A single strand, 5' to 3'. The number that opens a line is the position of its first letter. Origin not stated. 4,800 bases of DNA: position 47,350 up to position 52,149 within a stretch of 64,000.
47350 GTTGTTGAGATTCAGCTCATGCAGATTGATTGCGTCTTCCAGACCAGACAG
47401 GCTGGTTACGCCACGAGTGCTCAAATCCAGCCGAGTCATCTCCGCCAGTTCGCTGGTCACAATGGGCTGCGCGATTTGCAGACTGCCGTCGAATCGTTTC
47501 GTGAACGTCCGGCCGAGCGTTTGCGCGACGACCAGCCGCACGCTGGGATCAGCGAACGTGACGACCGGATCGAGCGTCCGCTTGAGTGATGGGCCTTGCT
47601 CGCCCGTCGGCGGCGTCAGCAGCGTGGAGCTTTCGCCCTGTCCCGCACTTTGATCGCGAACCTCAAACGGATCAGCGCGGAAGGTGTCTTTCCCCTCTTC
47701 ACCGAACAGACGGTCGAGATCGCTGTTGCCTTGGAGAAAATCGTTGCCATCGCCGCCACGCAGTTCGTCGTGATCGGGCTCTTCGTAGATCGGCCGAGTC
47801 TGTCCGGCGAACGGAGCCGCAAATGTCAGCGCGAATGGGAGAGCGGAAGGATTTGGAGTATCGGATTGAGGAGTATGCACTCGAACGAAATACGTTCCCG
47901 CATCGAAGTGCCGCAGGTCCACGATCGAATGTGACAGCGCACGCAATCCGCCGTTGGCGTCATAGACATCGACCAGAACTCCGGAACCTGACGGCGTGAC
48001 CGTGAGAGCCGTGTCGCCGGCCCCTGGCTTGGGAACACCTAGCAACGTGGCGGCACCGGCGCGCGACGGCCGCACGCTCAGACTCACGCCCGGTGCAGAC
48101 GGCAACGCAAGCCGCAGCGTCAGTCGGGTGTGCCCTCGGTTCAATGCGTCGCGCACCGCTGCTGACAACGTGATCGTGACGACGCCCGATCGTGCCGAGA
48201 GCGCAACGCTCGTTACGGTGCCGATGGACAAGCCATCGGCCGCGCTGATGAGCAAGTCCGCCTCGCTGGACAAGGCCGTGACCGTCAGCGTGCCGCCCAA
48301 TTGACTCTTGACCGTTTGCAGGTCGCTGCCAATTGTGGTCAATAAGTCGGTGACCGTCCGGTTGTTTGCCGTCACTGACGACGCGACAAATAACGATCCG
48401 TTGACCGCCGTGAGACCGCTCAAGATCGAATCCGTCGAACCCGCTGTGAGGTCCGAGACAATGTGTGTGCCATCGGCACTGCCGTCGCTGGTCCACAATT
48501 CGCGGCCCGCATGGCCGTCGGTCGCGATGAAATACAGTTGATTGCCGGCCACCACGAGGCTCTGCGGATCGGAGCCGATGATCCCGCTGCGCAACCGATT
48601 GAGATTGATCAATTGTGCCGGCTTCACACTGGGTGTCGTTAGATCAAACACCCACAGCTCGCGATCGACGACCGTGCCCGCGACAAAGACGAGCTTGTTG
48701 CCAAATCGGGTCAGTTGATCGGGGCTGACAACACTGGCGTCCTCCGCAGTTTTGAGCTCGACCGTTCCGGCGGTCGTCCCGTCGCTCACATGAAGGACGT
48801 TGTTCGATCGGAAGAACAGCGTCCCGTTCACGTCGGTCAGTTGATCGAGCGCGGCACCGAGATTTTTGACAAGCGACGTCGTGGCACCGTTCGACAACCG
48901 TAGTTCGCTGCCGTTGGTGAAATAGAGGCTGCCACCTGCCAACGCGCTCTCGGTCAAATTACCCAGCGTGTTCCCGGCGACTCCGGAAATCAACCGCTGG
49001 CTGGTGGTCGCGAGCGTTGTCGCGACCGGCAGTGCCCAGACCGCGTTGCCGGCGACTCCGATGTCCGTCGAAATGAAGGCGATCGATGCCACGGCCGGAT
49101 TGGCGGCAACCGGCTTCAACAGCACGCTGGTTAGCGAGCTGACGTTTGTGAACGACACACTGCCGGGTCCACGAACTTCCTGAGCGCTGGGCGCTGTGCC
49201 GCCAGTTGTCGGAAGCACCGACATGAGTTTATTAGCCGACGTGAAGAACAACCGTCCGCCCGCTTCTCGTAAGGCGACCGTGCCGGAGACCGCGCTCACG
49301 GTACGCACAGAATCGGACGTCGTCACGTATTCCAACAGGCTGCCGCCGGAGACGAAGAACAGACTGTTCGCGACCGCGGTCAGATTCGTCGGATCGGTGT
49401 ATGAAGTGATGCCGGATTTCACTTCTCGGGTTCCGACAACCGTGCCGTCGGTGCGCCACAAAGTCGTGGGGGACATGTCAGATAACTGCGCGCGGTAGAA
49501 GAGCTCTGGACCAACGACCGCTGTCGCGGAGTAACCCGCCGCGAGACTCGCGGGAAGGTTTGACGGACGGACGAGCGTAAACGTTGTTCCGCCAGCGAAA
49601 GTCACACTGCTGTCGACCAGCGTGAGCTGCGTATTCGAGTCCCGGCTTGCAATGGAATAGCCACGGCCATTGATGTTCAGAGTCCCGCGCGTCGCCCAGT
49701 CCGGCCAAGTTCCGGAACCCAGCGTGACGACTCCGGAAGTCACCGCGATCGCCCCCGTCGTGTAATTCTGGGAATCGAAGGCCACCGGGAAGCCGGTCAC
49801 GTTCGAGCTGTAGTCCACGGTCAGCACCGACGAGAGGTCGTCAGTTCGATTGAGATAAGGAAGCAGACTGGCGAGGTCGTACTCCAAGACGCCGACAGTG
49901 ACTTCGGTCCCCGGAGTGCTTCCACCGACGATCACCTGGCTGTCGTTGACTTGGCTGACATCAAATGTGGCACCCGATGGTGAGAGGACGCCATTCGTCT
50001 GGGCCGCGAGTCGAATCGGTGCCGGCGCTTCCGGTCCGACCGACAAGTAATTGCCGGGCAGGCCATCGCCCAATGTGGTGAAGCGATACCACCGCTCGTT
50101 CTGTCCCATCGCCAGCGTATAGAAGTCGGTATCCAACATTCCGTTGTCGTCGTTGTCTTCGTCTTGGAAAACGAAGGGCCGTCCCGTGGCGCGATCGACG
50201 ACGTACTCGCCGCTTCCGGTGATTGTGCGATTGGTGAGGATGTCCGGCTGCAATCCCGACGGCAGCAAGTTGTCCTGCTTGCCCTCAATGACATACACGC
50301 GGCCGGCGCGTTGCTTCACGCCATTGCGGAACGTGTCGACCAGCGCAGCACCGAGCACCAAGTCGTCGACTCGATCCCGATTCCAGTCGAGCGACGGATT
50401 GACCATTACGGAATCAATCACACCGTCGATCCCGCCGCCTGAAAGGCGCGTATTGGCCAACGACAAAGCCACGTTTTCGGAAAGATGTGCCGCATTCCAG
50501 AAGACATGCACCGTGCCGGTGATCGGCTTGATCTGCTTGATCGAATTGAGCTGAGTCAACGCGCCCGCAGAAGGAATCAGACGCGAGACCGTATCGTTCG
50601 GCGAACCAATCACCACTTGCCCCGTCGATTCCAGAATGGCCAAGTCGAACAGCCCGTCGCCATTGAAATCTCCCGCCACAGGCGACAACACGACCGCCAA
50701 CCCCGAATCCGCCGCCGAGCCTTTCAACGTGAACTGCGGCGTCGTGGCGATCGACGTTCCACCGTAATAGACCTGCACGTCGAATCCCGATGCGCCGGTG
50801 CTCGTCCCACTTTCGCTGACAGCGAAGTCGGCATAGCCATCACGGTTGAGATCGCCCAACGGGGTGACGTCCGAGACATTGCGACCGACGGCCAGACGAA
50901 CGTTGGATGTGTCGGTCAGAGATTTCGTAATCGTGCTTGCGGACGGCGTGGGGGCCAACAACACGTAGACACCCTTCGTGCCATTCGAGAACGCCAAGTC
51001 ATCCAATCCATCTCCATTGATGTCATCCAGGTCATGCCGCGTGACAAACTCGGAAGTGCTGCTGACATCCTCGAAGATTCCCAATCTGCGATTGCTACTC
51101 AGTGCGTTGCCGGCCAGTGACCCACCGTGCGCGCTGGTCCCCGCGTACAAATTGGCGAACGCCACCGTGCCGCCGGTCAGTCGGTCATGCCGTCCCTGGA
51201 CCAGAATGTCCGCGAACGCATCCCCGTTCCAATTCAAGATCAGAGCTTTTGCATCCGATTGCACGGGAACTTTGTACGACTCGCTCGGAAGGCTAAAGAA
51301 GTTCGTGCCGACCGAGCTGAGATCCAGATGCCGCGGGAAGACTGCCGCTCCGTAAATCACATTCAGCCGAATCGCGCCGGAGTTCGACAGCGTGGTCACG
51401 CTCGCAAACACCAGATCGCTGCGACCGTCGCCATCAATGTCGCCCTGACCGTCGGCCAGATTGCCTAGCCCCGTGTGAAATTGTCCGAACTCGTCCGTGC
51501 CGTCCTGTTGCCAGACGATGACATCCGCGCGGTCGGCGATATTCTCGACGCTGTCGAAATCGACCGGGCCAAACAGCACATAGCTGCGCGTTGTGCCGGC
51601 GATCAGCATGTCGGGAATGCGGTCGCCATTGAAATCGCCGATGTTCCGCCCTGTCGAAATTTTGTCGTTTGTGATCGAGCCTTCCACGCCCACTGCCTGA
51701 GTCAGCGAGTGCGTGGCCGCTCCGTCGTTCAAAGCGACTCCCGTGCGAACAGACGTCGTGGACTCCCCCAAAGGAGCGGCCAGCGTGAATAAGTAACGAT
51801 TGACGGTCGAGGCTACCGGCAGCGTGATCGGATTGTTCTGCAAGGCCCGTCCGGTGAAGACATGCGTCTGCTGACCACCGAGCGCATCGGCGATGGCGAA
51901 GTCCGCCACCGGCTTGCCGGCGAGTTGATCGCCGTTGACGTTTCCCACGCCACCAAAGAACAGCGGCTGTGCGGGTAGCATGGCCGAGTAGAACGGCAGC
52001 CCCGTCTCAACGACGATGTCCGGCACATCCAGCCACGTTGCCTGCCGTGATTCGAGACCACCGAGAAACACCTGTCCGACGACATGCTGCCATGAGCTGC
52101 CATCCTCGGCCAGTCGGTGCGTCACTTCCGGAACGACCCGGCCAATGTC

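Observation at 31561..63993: Uninterrupted ORF of at least 10,810 codons (32.4 kb), still open at the window edge: a mega-protein mixing bacterial RTX with eukaryote-like adhesion modules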

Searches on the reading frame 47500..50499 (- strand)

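Call 5: search_protein_families(library=pfam, proteins=[window:47500-50499:-], max_evalue=0.01)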
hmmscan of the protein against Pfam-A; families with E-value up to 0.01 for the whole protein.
window:47500-50499:- (1000 aa): 1 family
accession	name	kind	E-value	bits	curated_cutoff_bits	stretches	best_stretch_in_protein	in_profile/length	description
PF00353.25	HemolysinCabind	-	1.8e-06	28.3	23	1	910-939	6-35/36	RTX calcium-binding nonapeptide repeat (4 copies)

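Call 19: search_protein_families(library=ncbifam, proteins=[window:47500-50499:-], max_evalue=0.01)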
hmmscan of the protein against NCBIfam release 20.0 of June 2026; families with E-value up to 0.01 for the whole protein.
window:47500-50499:- (1000 aa): 3 families
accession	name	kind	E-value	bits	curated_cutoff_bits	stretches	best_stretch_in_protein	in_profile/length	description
TIGR04534.2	ELWxxDGT_rpt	domain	4.6e-24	84.2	65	1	653-699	1-47/47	ELWxxDGT repeat protein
NF033943.0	RTX_toxin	subfamily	0.0038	15.5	1000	1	911-944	688-721/930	RTX family hemolysin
TIGR04183.1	Por_Secre_tail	domain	0.0048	16.9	23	0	823-878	3-62/72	T9SS type A sorting domain-containing protein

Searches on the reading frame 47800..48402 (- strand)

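Call 28: search_protein_families(library=pfam, proteins=[window:47800-48402:-], max_evalue=1)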
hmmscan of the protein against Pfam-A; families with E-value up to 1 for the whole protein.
window:47800-48402:- (201 aa): 1 family
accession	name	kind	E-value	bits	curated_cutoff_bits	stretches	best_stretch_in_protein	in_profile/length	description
PF09353.15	DUF1995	-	0.27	11.6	26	1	81-133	13-72/197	Domain of unknown function (DUF1995)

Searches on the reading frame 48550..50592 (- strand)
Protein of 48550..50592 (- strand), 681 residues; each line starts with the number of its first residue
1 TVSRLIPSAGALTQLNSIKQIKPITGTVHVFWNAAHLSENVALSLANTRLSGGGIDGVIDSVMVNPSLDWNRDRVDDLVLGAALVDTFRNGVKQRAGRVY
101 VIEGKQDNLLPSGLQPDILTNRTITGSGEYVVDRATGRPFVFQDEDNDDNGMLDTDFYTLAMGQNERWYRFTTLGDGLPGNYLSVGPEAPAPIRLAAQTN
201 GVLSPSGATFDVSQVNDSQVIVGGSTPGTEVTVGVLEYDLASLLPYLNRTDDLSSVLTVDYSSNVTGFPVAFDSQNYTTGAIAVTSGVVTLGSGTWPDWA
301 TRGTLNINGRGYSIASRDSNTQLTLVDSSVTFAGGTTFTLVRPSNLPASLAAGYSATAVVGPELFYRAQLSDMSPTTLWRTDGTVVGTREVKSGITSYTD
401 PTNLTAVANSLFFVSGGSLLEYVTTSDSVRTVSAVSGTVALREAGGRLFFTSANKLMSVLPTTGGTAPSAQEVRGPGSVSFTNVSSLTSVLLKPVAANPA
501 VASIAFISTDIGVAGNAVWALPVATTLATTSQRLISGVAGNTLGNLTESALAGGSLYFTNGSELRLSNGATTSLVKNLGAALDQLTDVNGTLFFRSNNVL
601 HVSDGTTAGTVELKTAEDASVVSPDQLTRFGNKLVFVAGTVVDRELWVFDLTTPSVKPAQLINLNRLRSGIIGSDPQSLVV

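Call 28: search_protein_families(library=pfam, proteins=[window:48550-50592:-], max_evalue=1)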
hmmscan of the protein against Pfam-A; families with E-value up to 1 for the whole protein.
window:48550-50592:- (681 aa): 0 families

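Call 75: search_solved_structures(query=window:48550-50592:-, max_evalue=1)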
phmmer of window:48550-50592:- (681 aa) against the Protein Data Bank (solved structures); distinct sequences matched with E-value up to 1: 1.
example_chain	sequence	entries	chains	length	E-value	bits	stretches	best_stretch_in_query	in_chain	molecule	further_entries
8rwf_C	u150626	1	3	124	0.054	15.4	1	415-521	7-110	Sap binding Nanobody 692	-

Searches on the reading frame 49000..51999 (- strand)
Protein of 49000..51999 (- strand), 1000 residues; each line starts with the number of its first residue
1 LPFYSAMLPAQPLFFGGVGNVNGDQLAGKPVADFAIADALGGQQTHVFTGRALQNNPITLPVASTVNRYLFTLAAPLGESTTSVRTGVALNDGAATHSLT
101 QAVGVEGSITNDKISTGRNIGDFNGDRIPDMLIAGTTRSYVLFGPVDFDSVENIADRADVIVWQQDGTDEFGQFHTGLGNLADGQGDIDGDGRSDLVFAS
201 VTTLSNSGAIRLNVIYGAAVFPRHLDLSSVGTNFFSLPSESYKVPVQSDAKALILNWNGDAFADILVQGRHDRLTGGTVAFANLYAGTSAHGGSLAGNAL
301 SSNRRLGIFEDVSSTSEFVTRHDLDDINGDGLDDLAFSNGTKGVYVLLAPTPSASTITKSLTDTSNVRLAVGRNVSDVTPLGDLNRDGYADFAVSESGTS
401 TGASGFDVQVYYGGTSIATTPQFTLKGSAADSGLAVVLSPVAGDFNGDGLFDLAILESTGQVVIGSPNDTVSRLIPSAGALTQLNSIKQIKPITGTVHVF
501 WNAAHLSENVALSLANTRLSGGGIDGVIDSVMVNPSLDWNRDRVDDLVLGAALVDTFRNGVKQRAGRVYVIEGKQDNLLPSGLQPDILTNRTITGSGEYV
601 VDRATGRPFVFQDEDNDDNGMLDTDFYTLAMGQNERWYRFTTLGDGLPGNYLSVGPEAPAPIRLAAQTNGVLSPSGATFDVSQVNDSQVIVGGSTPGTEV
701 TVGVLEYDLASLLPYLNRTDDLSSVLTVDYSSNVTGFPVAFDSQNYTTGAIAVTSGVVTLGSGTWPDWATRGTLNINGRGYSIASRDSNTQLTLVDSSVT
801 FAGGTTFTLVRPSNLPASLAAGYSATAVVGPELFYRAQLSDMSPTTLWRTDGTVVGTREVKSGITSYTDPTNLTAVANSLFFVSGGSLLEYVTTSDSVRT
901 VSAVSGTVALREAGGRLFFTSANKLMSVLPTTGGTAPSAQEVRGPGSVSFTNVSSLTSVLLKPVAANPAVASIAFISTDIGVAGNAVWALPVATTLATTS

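Call 4: search_protein_families(library=pfam, proteins=[window:49000-51999:-], max_evalue=0.01)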
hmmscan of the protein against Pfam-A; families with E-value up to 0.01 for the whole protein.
window:49000-51999:- (1000 aa): 2 families
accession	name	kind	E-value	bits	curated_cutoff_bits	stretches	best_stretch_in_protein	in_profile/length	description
PF01839.29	FG-GAP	-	9.2e-13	48.2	22.1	2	439-463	4-35/37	FG-GAP repeat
PF13517.12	FG-GAP_3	-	3.1e-09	37.7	26.9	2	326-394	1-61/61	FG-GAP-like repeat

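Call 17: search_protein_families(library=ncbifam, proteins=[window:49000-51999:-], max_evalue=0.01)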
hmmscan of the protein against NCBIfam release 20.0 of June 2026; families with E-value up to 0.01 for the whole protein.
window:49000-51999:- (1000 aa): 1 family
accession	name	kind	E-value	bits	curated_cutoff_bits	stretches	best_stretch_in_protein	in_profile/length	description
NF047539.1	XAC2610_fam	domain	4.1e-07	30.4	35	0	382-408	4-30/89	XAC2610-related protein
